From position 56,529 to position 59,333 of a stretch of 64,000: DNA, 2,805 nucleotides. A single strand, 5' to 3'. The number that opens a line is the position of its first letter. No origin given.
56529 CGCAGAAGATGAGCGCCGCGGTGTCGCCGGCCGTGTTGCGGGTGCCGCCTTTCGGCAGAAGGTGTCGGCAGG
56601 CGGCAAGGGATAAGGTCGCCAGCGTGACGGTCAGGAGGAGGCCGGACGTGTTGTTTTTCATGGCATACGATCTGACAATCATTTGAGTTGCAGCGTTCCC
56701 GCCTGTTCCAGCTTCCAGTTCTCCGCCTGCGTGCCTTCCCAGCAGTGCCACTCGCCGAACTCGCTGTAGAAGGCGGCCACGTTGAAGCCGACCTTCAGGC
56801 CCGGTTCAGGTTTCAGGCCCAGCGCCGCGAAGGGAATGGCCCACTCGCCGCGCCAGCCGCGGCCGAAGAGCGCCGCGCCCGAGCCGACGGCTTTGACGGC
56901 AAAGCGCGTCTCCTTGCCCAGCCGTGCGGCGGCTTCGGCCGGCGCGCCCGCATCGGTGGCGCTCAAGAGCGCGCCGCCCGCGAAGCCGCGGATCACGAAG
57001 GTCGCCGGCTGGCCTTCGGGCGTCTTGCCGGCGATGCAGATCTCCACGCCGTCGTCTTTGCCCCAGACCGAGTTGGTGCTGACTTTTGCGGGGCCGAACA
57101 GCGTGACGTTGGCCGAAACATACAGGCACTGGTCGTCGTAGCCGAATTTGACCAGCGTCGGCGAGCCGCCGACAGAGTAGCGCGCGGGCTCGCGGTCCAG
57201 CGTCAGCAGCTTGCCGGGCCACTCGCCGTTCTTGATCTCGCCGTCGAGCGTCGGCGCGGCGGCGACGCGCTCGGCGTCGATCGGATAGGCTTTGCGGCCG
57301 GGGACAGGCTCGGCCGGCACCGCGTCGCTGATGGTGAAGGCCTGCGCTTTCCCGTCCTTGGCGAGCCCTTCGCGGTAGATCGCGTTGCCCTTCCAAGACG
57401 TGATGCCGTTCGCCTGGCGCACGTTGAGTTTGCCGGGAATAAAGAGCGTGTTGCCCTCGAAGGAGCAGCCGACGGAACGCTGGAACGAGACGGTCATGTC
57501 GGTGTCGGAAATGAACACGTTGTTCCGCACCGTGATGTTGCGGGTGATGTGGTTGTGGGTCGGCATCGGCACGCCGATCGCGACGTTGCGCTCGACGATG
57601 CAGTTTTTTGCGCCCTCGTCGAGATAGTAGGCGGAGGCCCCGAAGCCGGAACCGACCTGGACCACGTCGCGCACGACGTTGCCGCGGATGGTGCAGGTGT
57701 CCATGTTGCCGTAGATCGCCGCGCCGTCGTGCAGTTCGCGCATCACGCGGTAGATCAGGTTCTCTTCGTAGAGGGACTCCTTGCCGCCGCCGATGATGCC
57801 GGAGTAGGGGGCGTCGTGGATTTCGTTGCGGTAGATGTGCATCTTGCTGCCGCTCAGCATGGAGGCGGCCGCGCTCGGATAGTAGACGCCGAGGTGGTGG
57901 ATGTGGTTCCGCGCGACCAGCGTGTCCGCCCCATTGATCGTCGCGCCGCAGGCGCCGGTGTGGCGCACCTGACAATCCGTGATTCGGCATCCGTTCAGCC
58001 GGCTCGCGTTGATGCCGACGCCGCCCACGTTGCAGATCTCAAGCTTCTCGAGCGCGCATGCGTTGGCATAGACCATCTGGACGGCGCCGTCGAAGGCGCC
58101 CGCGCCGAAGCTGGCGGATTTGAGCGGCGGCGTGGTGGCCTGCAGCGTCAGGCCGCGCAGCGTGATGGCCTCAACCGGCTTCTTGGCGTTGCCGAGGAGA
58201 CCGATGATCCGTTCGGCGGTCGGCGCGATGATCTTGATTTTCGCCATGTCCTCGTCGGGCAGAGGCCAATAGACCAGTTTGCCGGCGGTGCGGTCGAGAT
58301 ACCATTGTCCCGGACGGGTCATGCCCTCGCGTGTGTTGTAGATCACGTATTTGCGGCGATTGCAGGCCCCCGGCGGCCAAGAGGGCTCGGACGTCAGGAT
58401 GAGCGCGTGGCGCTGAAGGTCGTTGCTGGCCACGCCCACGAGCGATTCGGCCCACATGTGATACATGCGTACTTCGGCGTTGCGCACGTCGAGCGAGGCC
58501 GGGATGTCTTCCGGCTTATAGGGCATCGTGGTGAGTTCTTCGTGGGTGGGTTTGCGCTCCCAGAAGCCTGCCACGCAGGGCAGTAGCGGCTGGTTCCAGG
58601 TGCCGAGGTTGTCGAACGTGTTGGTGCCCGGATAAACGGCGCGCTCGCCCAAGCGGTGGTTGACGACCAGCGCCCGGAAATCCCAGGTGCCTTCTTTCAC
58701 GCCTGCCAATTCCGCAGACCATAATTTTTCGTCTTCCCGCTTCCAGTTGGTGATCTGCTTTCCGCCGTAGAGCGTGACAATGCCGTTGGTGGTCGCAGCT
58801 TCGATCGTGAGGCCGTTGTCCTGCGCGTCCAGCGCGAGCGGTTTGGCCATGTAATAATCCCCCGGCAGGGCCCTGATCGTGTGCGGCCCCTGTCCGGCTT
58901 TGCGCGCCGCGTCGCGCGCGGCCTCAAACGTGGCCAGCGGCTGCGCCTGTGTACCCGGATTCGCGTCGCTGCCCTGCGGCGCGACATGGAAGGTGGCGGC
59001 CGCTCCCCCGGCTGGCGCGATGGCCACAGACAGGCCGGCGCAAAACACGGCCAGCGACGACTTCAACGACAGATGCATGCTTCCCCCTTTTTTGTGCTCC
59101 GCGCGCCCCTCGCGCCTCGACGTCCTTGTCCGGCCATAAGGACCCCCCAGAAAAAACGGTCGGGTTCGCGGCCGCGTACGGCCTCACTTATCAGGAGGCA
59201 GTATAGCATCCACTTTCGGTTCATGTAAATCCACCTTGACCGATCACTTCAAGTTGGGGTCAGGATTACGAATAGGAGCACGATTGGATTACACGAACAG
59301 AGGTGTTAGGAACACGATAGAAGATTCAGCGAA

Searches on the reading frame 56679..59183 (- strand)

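Call 24: search_protein_families(library=pfam, proteins=[window:56679-59183:-], max_evalue=0.001)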
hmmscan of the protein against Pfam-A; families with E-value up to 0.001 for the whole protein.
window:56679-59183:- (834 aa): 2 families
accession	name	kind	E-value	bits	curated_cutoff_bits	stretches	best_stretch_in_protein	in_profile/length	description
PF13229.12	Beta_helix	-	1.8e-11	44.4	25.9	1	368-511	3-141/158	Right handed beta helix region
PF21231.2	GH141_M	-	4.2e-05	23.9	27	1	153-307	2-155/156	GH141 insertion domain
